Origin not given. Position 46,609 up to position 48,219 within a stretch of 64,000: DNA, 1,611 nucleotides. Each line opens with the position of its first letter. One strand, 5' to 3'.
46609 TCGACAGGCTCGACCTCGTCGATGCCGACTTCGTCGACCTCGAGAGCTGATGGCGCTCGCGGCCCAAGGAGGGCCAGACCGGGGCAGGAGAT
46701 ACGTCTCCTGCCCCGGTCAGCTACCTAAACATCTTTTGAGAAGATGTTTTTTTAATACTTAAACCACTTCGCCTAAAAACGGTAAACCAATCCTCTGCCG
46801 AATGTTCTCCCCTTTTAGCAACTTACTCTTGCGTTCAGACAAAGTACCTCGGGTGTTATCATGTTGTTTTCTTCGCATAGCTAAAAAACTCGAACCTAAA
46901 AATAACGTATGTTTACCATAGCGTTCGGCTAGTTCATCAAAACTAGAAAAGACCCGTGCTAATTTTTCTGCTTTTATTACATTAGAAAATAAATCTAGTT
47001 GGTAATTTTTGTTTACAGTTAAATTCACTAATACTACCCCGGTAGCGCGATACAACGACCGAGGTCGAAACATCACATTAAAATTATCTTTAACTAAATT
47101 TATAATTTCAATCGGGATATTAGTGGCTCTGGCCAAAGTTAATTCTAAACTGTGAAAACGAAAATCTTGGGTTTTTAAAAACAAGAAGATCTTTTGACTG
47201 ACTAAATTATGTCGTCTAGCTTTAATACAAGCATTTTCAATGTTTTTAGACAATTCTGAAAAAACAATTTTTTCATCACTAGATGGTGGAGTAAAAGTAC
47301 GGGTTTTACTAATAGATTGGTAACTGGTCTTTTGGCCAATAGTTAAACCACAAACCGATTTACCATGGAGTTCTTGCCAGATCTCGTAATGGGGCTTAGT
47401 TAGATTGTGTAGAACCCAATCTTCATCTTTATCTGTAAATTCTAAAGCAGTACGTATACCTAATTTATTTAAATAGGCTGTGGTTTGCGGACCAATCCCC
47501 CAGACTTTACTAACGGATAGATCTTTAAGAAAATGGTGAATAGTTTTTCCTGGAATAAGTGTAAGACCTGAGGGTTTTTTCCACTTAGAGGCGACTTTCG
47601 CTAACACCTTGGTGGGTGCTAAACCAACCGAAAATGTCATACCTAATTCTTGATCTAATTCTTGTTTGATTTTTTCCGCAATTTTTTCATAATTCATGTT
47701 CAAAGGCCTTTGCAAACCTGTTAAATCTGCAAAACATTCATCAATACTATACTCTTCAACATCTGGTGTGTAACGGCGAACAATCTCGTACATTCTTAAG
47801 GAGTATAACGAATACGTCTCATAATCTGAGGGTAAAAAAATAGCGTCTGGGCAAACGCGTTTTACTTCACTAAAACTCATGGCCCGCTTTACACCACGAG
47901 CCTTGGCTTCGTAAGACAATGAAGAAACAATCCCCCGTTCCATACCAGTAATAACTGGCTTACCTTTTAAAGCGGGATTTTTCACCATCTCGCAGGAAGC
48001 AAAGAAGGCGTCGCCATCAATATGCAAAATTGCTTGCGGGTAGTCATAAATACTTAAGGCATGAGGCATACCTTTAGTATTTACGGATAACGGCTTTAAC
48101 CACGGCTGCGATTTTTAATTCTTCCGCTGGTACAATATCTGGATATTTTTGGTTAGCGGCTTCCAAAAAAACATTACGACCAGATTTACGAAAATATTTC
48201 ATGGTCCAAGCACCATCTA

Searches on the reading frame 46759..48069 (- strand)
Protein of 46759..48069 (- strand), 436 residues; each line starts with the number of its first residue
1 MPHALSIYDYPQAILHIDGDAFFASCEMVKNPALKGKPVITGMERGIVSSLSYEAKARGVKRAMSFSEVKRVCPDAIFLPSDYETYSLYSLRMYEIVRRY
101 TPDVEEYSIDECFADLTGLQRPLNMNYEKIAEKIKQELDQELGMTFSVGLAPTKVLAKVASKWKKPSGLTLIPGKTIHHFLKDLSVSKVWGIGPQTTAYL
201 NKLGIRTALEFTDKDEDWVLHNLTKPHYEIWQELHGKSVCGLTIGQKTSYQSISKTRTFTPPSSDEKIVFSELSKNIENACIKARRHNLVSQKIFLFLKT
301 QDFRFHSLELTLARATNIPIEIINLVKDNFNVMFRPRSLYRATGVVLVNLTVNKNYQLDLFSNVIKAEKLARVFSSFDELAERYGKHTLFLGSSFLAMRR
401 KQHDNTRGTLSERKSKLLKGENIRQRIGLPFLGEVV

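Call 83: search_protein_families(library=pfam, proteins=[window:46759-48069:-], max_evalue=0.00001)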
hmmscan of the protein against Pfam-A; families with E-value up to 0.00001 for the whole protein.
window:46759-48069:- (436 aa): 3 families
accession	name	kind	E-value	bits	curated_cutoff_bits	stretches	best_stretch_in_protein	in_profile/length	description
PF00817.25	IMS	-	5.5e-48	163.1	23.2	1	17-162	1-148/148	impB/mucB/samB family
PF11799.13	IMS_C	-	1.4e-14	54.9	20.7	1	251-360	2-109/109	impB/mucB/samB family C-terminal domain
PF11798.14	IMS_HHH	-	6.9e-07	29.6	24.4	1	177-205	4-32/32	IMS family HHH motif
